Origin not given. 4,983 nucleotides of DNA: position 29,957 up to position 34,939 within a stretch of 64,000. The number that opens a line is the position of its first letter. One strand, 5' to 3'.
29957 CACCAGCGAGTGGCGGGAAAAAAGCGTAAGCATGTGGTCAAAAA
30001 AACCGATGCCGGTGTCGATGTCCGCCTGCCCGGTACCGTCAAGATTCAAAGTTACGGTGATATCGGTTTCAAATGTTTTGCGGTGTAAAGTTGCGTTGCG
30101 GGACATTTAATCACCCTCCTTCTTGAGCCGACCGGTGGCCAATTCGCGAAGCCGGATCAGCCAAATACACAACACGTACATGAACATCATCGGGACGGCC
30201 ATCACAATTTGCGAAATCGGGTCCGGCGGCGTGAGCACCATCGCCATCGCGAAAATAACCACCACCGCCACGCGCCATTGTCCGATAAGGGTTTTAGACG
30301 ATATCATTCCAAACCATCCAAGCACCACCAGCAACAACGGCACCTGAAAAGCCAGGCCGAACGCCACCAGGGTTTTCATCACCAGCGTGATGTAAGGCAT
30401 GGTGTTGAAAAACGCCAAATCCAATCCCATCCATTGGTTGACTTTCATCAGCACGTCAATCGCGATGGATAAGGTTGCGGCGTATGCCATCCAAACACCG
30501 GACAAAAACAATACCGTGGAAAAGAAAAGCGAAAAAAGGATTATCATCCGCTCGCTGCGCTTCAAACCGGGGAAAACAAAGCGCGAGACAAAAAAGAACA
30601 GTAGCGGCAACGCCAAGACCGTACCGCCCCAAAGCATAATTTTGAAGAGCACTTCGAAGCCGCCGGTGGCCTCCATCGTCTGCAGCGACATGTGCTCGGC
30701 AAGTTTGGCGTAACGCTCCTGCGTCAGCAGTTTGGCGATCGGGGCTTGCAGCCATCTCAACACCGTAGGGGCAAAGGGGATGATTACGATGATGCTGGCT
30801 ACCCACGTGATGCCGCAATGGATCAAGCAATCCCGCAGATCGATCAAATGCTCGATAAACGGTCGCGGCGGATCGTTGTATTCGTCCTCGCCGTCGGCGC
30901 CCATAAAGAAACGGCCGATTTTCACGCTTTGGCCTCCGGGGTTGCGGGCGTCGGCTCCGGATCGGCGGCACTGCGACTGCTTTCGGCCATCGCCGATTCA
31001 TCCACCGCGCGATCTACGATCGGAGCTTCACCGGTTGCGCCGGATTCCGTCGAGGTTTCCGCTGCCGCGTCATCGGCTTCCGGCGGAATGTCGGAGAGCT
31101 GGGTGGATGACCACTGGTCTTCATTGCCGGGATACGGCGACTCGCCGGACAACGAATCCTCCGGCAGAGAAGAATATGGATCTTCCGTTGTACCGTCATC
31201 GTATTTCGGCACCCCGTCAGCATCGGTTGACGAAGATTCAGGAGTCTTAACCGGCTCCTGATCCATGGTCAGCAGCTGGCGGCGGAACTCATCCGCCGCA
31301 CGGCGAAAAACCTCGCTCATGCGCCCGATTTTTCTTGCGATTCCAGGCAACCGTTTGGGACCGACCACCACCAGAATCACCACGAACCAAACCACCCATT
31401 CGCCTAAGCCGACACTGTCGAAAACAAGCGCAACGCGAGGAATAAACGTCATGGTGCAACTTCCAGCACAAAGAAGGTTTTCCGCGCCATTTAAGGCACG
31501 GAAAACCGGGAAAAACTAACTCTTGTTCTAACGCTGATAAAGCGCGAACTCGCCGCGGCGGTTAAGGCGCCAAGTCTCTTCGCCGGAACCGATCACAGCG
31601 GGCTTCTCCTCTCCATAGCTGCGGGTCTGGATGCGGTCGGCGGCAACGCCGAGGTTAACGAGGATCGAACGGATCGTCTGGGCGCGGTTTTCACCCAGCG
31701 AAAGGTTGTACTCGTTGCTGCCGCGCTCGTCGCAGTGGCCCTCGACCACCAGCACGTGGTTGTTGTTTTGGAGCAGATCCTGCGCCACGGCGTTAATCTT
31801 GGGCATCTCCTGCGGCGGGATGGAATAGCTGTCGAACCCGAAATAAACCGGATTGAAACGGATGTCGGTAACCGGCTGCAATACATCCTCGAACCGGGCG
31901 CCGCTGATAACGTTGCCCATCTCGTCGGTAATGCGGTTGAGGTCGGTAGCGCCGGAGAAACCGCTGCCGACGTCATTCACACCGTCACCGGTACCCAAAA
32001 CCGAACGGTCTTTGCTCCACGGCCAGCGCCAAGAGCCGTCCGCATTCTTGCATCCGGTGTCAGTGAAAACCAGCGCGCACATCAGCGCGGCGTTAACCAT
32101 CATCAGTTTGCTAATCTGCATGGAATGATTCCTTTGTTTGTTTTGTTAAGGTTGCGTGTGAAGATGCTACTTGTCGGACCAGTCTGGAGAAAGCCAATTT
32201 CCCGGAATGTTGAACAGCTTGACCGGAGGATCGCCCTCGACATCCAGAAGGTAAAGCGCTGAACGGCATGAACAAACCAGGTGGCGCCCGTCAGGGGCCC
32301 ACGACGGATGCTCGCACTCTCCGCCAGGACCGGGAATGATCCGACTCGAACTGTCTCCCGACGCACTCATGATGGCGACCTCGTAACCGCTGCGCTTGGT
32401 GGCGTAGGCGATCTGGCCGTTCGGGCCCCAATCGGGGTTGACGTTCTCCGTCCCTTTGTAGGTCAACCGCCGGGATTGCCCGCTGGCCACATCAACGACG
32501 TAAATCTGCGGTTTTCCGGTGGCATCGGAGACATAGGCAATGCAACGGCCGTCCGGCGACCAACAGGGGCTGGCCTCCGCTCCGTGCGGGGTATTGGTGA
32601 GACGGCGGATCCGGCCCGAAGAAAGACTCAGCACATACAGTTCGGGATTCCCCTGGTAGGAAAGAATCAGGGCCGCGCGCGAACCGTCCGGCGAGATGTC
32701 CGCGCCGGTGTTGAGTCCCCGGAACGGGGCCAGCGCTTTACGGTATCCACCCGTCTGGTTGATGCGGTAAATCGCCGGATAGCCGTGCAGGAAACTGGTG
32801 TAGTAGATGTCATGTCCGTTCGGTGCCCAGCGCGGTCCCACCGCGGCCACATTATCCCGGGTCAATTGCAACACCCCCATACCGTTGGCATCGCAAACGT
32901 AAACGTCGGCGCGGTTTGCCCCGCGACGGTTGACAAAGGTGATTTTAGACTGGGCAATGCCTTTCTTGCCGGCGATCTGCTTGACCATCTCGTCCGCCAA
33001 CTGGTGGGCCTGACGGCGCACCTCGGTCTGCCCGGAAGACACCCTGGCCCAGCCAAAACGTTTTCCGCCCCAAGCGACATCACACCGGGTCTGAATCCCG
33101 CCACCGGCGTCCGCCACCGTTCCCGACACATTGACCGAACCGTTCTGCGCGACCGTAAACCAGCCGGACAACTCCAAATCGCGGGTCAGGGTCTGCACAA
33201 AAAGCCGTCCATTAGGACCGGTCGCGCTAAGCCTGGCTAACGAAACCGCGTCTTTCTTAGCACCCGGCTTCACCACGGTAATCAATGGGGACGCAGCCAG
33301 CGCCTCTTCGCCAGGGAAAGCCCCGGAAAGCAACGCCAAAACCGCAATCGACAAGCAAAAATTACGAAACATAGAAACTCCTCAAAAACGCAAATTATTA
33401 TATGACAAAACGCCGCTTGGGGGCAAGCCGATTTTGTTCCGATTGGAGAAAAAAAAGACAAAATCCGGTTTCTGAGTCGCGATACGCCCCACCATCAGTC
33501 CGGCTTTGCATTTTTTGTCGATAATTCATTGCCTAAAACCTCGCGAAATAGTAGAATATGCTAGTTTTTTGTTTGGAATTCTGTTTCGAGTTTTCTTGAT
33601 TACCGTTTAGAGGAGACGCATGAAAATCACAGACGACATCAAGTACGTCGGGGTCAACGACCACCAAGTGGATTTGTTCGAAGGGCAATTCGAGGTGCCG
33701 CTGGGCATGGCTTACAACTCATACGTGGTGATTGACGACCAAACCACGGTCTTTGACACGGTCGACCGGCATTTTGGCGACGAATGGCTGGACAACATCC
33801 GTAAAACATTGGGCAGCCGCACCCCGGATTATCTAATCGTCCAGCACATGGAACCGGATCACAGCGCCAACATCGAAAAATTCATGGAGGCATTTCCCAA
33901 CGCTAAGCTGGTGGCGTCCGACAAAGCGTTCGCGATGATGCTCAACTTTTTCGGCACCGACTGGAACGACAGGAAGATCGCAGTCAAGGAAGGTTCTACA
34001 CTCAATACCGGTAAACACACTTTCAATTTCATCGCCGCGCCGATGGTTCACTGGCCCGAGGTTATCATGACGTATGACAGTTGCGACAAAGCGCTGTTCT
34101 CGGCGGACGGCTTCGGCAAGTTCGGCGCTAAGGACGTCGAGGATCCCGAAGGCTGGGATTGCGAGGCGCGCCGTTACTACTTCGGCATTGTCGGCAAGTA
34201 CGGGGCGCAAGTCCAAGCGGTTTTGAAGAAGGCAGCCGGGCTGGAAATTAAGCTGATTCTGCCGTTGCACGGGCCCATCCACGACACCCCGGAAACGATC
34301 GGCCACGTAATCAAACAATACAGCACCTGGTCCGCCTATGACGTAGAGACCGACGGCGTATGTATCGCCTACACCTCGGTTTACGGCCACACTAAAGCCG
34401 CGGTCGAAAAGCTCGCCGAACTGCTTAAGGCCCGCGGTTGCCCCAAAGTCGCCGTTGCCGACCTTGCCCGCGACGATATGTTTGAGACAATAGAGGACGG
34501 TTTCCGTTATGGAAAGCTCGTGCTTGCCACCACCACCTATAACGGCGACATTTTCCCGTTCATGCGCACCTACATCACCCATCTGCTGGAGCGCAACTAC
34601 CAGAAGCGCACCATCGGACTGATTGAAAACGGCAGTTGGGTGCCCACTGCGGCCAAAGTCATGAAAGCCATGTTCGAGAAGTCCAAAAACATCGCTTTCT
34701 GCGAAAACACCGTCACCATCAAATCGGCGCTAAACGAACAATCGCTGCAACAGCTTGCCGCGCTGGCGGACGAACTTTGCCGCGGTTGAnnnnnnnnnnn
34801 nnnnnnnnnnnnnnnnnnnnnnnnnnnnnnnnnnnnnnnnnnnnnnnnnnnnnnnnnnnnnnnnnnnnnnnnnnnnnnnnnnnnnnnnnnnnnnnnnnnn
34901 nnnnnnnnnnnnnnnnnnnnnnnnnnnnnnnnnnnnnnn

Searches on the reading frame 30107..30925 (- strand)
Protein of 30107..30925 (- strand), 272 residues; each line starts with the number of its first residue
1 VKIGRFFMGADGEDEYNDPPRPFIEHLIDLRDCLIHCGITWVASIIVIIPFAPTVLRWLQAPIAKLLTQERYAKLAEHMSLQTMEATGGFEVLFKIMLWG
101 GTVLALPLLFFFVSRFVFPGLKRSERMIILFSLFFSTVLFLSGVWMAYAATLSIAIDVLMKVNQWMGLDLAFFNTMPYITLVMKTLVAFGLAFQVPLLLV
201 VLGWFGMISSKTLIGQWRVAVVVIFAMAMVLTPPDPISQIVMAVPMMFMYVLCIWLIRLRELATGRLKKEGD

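Call 10: search_protein_families(library=pfam, proteins=[window:30107-30925:-], max_evalue=0.01)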
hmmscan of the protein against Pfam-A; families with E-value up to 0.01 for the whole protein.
window:30107-30925:- (272 aa): 1 family
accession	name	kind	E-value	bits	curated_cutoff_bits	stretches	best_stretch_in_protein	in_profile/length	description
PF00902.23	TatC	-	1.6e-48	165.7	25.1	1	25-245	1-208/208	Sec-independent protein translocase protein (TatC)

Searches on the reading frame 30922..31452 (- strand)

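Call 10: search_protein_families(library=pfam, proteins=[window:30922-31452:-], max_evalue=0.01)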
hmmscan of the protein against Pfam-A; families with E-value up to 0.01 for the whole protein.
window:30922-31452:- (176 aa): 1 family
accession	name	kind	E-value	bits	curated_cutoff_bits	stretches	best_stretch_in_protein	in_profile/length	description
PF02416.21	TatA_B_E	-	8.4e-09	35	21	1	14-58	1-45/53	mttA/Hcf106 family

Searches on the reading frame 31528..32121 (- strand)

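Call 10: search_protein_families(library=pfam, proteins=[window:31528-32121:-], max_evalue=0.01)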
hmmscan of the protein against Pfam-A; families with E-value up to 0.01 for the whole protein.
window:31528-32121:- (197 aa): 1 family
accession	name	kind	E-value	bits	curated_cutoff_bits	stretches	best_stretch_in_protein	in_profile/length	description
PF00691.25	OmpA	-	4e-20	72.4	27.2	1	93-182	1-92/98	OmpA family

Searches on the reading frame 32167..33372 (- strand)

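Call 10: search_protein_families(library=pfam, proteins=[window:32167-33372:-], max_evalue=0.01)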
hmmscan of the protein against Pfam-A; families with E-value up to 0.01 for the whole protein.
window:32167-33372:- (401 aa): 6 families
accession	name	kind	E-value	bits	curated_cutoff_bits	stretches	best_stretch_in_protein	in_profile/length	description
PF07676.18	PD40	-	6.4e-23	80.6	20.9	1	256-292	2-38/38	WD40-like Beta Propeller Repeat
PF00930.27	DPPIV_N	-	4.2e-10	39.3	22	1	242-315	22-93/354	Dipeptidyl peptidase IV (DPP IV) N-terminal region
PF25174.1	Beta-prop_THOC3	-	6.6e-05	22.5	305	1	259-369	85-190/272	THOC3 beta-propeller domain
PF14583.12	Pectate_lyase22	-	0.00078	18.7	30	0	267-296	354-383/386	Oligogalacturonate lyase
PF25460.1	Beta-prop_Aladin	-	0.0018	17.9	171.1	1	239-371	86-215/340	Aladin seven-bladed propeller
PF02897.21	Peptidase_S9_N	-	0.0039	16.4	24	0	272-323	132-186/414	Prolyl oligopeptidase, N-terminal beta-propeller domain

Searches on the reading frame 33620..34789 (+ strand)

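Call 10: search_protein_families(library=pfam, proteins=[window:33620-34789:+], max_evalue=0.01)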
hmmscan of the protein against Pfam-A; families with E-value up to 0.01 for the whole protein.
window:33620-34789:+ (389 aa): 4 families
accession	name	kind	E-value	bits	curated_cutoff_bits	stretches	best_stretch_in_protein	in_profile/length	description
PF19583.5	ODP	-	6.3e-18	65.8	27.2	1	32-218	3-194/194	ODP family beta lactamase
PF00753.33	Lactamase_B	-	2e-07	31.6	22.7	1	32-167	6-153/196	Metallo-beta-lactamase superfamily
PF12724.12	Flavodoxin_5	-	4.5e-06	27.5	27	1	249-339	2-86/145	Flavodoxin domain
PF00258.30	Flavodoxin_1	-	0.002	18.7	25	1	249-379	1-121/143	Flavodoxin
